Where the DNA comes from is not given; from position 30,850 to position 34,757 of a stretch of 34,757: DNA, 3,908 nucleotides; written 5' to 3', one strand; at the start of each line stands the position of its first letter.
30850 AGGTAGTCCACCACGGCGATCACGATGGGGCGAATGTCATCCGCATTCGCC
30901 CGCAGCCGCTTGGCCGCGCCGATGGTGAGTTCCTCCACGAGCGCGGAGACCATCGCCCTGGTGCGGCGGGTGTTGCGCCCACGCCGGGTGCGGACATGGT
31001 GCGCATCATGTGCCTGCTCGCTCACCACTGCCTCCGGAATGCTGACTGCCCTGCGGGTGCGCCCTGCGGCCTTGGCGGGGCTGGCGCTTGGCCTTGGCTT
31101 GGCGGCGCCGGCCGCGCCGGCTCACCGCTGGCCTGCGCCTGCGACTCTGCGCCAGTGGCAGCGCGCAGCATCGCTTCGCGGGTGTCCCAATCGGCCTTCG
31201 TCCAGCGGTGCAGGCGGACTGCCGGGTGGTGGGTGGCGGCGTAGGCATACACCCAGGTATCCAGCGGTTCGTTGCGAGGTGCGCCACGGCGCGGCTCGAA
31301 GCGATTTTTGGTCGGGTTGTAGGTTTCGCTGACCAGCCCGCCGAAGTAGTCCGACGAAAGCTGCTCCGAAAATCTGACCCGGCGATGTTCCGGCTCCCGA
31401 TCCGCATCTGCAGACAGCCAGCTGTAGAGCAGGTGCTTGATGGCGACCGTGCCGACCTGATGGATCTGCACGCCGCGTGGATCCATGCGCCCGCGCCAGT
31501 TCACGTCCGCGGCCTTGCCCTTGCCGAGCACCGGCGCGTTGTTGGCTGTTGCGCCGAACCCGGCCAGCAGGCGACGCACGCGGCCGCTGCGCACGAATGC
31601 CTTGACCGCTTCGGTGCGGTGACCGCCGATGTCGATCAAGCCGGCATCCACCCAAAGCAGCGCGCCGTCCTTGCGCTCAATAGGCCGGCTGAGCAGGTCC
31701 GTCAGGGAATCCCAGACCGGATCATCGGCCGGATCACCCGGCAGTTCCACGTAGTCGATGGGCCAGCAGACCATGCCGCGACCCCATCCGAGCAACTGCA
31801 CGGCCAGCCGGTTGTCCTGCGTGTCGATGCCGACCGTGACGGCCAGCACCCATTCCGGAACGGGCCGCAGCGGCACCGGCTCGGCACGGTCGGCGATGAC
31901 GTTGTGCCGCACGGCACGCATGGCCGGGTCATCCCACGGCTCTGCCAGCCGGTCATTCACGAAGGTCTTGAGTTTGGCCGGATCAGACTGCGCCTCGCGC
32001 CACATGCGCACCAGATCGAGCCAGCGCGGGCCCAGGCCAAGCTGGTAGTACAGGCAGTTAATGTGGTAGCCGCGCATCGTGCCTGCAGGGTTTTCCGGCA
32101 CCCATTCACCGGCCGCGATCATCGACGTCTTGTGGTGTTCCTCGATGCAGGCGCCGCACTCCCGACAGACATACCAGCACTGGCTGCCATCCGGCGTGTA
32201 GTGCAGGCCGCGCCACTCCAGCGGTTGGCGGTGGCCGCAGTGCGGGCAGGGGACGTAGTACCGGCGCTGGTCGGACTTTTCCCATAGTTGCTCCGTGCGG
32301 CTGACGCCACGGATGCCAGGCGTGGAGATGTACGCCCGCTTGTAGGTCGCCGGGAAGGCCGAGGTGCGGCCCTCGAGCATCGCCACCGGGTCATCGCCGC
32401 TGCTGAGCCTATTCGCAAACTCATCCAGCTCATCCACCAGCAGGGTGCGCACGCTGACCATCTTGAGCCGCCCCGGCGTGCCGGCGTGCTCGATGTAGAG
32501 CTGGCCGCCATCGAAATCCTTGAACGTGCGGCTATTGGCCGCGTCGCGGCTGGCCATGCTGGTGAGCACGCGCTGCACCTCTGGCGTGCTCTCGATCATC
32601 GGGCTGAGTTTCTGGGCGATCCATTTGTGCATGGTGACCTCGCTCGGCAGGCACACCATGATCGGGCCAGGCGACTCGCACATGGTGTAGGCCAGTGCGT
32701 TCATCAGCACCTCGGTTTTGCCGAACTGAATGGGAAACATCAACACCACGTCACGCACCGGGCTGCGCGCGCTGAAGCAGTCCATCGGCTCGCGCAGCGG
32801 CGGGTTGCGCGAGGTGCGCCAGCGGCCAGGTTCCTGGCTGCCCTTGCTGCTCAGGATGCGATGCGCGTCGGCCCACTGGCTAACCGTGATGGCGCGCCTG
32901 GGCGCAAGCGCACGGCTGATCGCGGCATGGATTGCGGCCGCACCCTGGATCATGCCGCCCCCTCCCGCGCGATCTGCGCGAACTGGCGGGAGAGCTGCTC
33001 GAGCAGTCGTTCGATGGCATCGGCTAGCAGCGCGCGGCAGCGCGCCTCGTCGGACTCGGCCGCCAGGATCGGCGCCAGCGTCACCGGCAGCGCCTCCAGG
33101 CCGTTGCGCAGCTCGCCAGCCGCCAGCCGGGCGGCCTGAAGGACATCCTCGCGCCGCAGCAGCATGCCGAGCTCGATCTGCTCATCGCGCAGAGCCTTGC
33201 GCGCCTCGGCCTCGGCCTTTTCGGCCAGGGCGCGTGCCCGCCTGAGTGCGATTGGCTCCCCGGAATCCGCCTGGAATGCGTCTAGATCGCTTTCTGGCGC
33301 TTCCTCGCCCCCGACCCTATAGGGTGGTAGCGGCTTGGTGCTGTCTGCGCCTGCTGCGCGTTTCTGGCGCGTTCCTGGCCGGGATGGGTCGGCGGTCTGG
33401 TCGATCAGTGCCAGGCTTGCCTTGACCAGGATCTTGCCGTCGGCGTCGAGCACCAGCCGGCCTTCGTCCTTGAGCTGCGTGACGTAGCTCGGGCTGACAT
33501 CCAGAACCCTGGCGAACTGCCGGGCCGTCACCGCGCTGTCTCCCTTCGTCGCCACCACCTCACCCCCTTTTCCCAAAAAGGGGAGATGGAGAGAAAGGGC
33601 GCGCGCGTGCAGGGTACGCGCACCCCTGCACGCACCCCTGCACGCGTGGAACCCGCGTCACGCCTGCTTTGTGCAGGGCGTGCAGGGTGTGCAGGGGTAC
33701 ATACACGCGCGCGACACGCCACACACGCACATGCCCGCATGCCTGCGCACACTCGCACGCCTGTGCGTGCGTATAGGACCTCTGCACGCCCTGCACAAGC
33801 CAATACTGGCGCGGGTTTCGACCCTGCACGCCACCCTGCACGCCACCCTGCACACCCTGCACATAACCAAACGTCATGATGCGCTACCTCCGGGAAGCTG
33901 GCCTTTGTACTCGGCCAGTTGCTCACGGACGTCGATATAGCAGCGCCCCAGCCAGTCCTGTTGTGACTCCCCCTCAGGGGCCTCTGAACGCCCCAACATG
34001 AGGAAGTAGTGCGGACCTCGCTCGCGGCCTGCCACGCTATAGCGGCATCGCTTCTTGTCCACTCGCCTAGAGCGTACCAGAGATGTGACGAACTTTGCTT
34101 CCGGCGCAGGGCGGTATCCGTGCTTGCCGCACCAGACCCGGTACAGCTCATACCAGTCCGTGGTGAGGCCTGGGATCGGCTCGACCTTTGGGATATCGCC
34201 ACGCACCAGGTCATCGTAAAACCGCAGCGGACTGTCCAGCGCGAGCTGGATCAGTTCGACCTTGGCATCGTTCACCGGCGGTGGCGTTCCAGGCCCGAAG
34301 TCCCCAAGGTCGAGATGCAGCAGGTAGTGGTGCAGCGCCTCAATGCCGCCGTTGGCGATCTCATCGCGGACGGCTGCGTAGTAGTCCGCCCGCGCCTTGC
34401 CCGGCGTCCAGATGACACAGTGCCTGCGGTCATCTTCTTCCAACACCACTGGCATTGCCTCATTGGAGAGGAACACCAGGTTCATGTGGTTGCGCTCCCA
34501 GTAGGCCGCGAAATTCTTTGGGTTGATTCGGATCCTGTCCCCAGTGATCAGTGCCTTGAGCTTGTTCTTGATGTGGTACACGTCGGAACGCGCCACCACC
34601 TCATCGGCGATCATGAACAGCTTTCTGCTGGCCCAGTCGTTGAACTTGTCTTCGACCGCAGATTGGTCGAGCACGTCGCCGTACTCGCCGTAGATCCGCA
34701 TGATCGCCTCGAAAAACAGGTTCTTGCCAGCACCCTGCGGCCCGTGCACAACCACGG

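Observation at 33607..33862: Dense dyad-symmetric array of 12 CCTGCAC heptamers between the primase-helicase stop and the TerS start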

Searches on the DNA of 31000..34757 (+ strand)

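Call 5: search_dna_similar(query=window:31000-34757:+, collection=phages, mode=distant)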
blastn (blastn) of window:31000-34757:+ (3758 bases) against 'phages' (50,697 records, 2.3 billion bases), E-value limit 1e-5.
Records with a match: 12; places in all: 12; records where one place covers at least 80% of the query: 0.
Best place of each record, by identity: 90-95% 2; 80-90% 4; 60-80% 6.
By first word of the organism name: Synechococcus 4; Ralstonia 4; Stenotrophomonas 2; Pseudomonas 2.
By host as written in the record: Ralstonia solanacearum 4; Synechococcus sp. CB0201 2; Synechococcus sp. CB0202 2; Pseudomonas aeruginosa UVA4 2; - 1; Stenotrophomonas maltophilia 1.
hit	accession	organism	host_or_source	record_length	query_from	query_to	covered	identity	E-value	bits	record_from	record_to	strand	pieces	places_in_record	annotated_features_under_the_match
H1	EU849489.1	Stenotrophomonas phage S1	-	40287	185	3747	61%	69.6%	0e+0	948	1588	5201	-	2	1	gp4 | gp1 | gp3 | gp2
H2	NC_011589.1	Stenotrophomonas phage S1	Stenotrophomonas maltophilia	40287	185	3747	61%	69.6%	0e+0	948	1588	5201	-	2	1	terminase large subunit | DNA primase | terminase small subunit | hypothetical protein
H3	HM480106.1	Synechococcus phage S-CBS1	Synechococcus sp. CB0201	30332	1700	1891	5%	70.1%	4e-13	84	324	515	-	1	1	terL: large terminase subunit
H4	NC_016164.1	Synechococcus phage S-CBS1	Synechococcus sp. CB0201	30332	1700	1891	5%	70.1%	4e-13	84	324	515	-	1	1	terL: terminase large subunit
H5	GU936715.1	Synechococcus phage S-CBS3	Synechococcus sp. CB0202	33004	1709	1864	4%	69.6%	3e-7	64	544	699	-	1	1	terL: large terminase subunit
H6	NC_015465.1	Synechococcus phage S-CBS3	Synechococcus sp. CB0202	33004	1709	1864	4%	69.6%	3e-7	64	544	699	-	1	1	terL: terminase large subunit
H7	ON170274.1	Ralstonia phage YO163_3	Ralstonia solanacearum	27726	1220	1276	2%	87.7%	2e-9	73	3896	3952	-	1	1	record has no annotation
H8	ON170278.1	Ralstonia phage YO164_3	Ralstonia solanacearum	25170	1220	1276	2%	87.7%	2e-9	73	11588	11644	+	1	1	record has no annotation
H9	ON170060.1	Ralstonia phage YO022_2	Ralstonia solanacearum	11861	1227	1277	1%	86.3%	4e-6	62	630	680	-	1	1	record has no annotation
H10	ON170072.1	Ralstonia phage YO031_2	Ralstonia solanacearum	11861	1227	1277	1%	86.3%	4e-6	62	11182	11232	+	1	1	record has no annotation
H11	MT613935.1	Pseudomonas phage Persinger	Pseudomonas aeruginosa UVA4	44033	1232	1274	1%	90.7%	4e-6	61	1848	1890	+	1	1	terminase large subunit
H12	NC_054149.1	Pseudomonas phage Persinger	Pseudomonas aeruginosa UVA4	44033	1232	1274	1%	90.7%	4e-6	61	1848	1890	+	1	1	terminase large subunit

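Call 6: get_annotated_region(hit=H2, flank=6000)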
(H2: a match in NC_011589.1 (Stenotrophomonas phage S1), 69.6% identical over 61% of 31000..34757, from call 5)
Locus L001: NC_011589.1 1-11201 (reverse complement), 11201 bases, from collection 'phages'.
description: Stenotrophomonas phage S1, complete genome.
organism: Stenotrophomonas phage S1 (NCBI taxid 573591)
taxonomy: Viruses; Duplodnaviria; Heunggongvirae; Uroviricota; Caudoviricetes
host: Stenotrophomonas maltophilia; source: -; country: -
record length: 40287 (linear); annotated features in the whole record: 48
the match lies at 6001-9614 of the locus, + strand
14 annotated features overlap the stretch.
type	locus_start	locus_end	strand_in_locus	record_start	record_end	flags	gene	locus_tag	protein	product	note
CDS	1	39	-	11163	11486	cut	-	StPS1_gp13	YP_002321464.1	putative lysin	-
CDS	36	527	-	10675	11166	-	-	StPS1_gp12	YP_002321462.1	Rz-like spanin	-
CDS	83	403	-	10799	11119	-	-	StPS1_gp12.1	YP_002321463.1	Rz.1 like protein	-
CDS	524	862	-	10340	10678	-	-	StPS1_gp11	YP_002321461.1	hypothetical protein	-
CDS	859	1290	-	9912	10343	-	V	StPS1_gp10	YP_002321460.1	endolysin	protein p5; protein V; structural virion protein; contains putative hydrophobic transmembrane domain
CDS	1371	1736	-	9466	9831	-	-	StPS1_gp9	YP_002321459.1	head decoration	-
CDS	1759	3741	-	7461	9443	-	-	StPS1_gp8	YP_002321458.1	major head and protease protein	-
CDS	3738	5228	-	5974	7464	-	-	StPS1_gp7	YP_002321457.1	portal protein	-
CDS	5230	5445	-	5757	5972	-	-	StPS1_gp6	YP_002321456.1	head-tail adaptor Ad1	-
CDS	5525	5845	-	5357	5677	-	-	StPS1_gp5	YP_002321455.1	putative peptidase a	-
CDS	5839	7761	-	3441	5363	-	-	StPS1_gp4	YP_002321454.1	terminase large subunit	-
CDS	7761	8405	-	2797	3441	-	-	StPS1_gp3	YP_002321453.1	terminase small subunit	-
CDS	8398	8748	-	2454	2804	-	-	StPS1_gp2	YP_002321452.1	hypothetical protein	-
CDS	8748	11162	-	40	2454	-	-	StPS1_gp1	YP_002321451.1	DNA primase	-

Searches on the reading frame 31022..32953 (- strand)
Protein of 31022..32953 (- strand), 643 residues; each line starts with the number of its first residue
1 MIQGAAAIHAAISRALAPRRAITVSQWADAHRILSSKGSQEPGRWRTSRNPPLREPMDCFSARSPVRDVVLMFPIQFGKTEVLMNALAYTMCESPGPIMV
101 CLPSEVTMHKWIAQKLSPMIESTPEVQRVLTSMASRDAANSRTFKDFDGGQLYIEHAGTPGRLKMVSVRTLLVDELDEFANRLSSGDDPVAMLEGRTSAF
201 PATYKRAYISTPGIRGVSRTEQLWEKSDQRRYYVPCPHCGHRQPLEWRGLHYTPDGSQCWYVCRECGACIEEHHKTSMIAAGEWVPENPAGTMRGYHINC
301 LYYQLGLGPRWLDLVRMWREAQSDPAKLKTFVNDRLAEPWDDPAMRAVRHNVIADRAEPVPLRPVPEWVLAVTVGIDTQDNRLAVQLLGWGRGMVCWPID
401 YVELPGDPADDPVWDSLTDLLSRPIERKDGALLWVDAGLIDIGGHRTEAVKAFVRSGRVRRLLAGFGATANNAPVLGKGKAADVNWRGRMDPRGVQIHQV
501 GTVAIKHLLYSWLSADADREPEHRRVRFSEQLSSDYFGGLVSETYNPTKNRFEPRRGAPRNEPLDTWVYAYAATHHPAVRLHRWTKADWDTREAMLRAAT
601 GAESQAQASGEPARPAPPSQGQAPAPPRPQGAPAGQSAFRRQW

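Call 10: search_protein_families(library=pfam, proteins=[window:31022-32953:-], max_evalue=0.01)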
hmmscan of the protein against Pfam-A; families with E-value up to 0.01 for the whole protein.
window:31022-32953:- (643 aa): 2 families
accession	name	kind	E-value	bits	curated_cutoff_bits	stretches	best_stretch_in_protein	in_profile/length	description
PF05876.18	GpA_ATPase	-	5.5e-83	278.8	25.6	1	39-284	1-247/247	Phage terminase large subunit gpA, ATPase domain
PF20454.4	GpA_nuclease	-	2.3e-77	260.5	22.5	1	294-584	2-294/294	Terminase large subunit gpA, endonuclease domain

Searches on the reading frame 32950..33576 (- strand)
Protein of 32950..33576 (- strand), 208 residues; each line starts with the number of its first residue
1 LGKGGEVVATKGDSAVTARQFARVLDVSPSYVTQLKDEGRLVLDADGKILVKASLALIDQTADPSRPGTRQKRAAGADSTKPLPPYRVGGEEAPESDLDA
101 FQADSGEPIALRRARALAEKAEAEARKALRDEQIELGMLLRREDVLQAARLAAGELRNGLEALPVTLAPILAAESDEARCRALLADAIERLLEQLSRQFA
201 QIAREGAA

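Call 10: search_protein_families(library=pfam, proteins=[window:32950-33576:-], max_evalue=0.01)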
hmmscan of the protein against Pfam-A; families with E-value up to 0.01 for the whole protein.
window:32950-33576:- (208 aa): 0 families

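Call 15: find_related_loci(query=window:32950-33558:-, collection=viral_contigs, flank=4000)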
Query window:32950-33558:- (202 aa) in viral_contigs; peptide patterns used: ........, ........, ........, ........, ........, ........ (x = any residue, [..] = any of these).
53 stretches matched a pattern; 3 encode a relative of the query (tblastn E <= 1e-3); 3 distinct loci.
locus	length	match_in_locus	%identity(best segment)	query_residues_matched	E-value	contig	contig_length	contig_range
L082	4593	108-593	33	9-201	6e-19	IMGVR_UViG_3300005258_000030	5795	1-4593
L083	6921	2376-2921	40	10-196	7e-19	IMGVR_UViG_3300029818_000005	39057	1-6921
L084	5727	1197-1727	37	15-196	1e-17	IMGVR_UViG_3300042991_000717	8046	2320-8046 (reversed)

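Call 21: search_dna_similar(query=window:32950-33558:-, collection=phages, mode=protein, max_rows=40)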
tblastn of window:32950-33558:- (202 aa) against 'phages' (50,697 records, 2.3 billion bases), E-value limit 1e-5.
Records with a match: 2; places in all: 2; records where one place covers at least 80% of the query: 2.
Best place of each record, by identity: <60% 2.
By first word of the organism name: Stenotrophomonas 2.
By host as written in the record: - 1; Stenotrophomonas maltophilia 1.
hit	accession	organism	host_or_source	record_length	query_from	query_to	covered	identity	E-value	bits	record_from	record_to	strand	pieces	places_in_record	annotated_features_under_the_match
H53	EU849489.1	Stenotrophomonas phage S1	-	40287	7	197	95%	33.2%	1e-13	74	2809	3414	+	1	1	gp3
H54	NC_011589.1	Stenotrophomonas phage S1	Stenotrophomonas maltophilia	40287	7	197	95%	33.2%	1e-13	74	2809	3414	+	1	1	terminase small subunit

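Call 35: search_protein_families(library=phrogs, proteins=[window:32950-33558:-], max_evalue=0.001)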
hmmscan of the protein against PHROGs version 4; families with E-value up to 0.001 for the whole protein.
window:32950-33558:- (202 aa): 1 family
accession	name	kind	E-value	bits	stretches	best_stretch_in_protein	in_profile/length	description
phrog_57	-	head and packaging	2.1e-26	94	1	4-198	7-178/199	terminase small subunit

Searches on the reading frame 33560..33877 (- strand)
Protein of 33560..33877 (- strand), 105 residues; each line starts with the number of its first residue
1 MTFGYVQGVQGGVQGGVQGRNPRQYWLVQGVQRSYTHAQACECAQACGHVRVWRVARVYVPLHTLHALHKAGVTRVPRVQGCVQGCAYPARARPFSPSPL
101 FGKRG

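Call 10: search_protein_families(library=pfam, proteins=[window:33560-33877:-], max_evalue=0.01)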
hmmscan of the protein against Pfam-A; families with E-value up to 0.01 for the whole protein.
window:33560-33877:- (105 aa): 0 families

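Call 35: search_protein_families(library=phrogs, proteins=[window:33560-33877:-], max_evalue=0.001)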
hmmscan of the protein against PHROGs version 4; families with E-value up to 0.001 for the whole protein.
window:33560-33877:- (105 aa): 0 families
